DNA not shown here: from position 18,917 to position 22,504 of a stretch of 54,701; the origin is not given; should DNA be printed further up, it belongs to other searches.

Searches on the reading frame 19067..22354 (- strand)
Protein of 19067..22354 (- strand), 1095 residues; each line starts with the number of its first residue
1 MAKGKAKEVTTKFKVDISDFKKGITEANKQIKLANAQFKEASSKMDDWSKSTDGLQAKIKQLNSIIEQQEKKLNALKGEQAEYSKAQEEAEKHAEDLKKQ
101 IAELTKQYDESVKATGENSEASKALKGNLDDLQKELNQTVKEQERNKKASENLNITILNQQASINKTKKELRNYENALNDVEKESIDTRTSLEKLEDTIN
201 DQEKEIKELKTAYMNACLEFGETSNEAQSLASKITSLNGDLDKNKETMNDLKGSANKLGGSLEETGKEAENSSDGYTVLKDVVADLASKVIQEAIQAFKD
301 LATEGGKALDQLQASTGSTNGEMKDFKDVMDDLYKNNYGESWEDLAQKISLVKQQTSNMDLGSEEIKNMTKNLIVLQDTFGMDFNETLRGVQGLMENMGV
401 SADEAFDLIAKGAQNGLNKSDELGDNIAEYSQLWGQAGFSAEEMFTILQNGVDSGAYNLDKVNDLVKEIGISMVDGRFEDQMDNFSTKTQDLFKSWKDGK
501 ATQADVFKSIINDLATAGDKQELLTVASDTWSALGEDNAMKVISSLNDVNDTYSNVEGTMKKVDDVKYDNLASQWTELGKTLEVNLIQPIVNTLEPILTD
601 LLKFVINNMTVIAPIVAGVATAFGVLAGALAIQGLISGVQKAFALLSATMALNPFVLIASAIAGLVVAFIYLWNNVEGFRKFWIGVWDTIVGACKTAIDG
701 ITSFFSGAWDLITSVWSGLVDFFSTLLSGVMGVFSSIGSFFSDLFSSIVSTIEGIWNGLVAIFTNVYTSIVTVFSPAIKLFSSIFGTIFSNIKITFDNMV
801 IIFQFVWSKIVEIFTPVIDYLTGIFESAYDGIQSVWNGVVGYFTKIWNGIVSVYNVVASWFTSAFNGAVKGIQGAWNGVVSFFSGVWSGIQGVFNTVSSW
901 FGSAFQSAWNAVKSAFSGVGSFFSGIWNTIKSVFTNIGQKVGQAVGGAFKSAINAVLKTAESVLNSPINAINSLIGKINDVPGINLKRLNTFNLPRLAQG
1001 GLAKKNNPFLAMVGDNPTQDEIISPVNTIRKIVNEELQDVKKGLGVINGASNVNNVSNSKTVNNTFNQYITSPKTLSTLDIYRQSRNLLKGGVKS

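Call 65: search_protein_families(library=pfam, proteins=[window:19067-22354:-], max_evalue=0.01)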
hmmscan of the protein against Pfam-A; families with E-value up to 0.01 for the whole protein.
window:19067-22354:- (1095 aa): 5 families
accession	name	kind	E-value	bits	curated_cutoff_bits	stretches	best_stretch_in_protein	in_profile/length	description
PF10145.14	PhageMin_Tail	-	5.2e-15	56.3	33.2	1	337-517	6-183/201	Phage-related minor tail protein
PF06160.17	EzrA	-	9.7e-05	21.3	39.6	1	11-208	241-432/557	Septation ring formation regulator, EzrA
PF04108.17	ATG17_like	-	0.0014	18.6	43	1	23-216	113-301/355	Autophagy protein ATG17-like domain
PF20155.4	TMP_3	-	0.0084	16.3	41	0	222-331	5-116/192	Tape measure protein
PF21486.3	NUP120_helical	-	0.0089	16.7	27.7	0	527-606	23-105/129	Nucleoporin NUP120, helical domain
